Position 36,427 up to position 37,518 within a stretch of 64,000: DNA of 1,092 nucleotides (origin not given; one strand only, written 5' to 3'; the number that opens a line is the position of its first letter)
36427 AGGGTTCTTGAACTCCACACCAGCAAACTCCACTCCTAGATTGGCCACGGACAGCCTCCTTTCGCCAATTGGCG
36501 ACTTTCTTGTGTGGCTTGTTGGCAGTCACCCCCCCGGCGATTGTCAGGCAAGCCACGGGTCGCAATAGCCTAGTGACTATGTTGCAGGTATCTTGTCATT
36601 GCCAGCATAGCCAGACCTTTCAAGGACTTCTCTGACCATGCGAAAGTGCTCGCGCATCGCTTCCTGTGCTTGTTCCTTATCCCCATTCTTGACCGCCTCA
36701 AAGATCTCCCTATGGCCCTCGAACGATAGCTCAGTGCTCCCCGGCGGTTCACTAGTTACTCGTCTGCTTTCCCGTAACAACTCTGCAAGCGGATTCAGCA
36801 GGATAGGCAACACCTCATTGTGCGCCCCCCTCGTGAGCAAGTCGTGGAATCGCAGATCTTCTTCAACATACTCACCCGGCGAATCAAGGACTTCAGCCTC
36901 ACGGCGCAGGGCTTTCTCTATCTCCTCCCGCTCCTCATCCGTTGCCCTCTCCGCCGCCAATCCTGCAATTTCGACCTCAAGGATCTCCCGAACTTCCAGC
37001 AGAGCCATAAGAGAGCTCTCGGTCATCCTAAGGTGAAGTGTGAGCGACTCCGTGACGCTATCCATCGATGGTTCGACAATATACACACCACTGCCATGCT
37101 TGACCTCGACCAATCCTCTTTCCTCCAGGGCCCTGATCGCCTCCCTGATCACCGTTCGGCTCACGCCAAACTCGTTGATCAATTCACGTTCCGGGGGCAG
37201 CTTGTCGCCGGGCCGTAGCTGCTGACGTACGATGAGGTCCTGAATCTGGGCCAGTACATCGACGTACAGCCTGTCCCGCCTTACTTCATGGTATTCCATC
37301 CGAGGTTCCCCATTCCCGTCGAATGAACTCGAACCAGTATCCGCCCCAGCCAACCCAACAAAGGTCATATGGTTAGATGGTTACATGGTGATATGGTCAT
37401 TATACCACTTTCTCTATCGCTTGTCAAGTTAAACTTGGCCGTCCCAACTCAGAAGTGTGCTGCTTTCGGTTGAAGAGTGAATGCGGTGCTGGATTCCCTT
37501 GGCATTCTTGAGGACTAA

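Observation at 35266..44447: Hydantoin/dihydropyrimidine-type catabolic cluster with three PreA-like FMN/Fe-S dehydrogenases and no PreT-type partner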

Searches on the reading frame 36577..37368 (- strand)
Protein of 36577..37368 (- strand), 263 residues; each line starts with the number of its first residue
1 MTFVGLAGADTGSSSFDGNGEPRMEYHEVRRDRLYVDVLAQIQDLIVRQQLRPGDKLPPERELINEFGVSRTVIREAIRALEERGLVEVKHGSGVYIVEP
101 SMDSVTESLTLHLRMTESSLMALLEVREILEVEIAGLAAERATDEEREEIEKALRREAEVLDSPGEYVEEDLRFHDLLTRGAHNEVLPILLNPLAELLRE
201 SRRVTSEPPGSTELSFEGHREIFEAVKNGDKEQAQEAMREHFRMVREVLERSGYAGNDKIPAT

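Call 3: search_protein_families(library=pfam, proteins=[window:36577-37368:-], max_evalue=0.00001)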
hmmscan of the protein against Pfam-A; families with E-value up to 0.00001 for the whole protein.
window:36577-37368:- (263 aa): 2 families
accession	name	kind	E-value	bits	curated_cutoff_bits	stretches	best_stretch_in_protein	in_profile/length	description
PF07729.17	FCD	-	1.2e-28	100.5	24.3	1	123-243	2-124/125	FCD domain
PF00392.27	GntR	-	6e-23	80.7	27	1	34-97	1-64/64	Bacterial regulatory proteins, gntR family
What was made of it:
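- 36577..37368 (-): GntR/FCD transcription regulator of the neighbouring, separate operon. Pfam GntR E 6e-23 and FCD E 1e-28 (call 3).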

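Call 6: search_protein_families(library=ncbifam, proteins=[window:36577-37368:-], max_evalue=0.00001)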
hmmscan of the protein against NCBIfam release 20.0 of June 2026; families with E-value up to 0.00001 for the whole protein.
window:36577-37368:- (263 aa): 25 families
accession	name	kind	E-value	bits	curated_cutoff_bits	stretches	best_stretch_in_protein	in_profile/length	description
NF003011.0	PRK03837.1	subfamily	1.5e-44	152.4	260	1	25-250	5-234/241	transcriptional regulator NanR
NF007741.0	PRK10421.1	equivalog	6.1e-33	114.3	311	1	33-251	7-235/262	transcriptional regulator LldR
NF007001.0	PRK09464.1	equivalog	3.8e-32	111.9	330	1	24-249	1-232/254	pyruvate dehydrogenase complex transcriptional repressor PdhR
NF007588.0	PRK10225.1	equivalog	1.9e-29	102.8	442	1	30-191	6-168/257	Uxu operon transcriptional regulator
NF007442.0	PRK09990.1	equivalog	1.6e-26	93.3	301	1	37-250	13-236/256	transcriptional regulator GlcC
TIGR03338.1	phnR_burk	equivalog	5.8e-22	78.4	271.5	1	30-245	8-209/212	phosphonate utilization associated transcriptional regulator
NF008571.0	PRK11523.1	equivalog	2.8e-20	72.8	396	1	24-194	1-166/258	transcriptional regulator ExuR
NF003444.0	PRK04984.1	equivalog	1.5e-15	57.4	189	1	46-243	20-217/239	fatty acid metabolism transcriptional regulator FadR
TIGR02325.1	C_P_lyase_phnF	equivalog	1.7e-14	54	156.8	1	34-118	9-90/238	phosphonate metabolism transcriptional regulator PhnF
NF052282.1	PLP_TF_PdxR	equivalog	3.4e-14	52.7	320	1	34-105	2-73/448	MocR-like pyridoxine biosynthesis transcription factor PdxR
TIGR02812.1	fadR_gamma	equivalog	5.3e-14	52.4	249.2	1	46-243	19-216/235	fatty acid metabolism transcriptional regulator FadR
NF052290.2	MocR_like_YczR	exception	9.2e-14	51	487.4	1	32-162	18-134/458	MocR-like transcription factor YczR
TIGR02018.2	his_ut_repres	equivalog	3.6e-13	49.4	220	1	36-104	2-70/226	histidine utilization transcriptional repressor HutC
TIGR02404.1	trehalos_R_Bsub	equivalog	1.2e-12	48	211.95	1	36-101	3-68/233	trehalose operon repressor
NF052441.1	TransRegRv0792c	equivalog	7.1e-12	45.1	400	1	40-106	23-89/260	Rv0792c family HTH-type transcriptional regulator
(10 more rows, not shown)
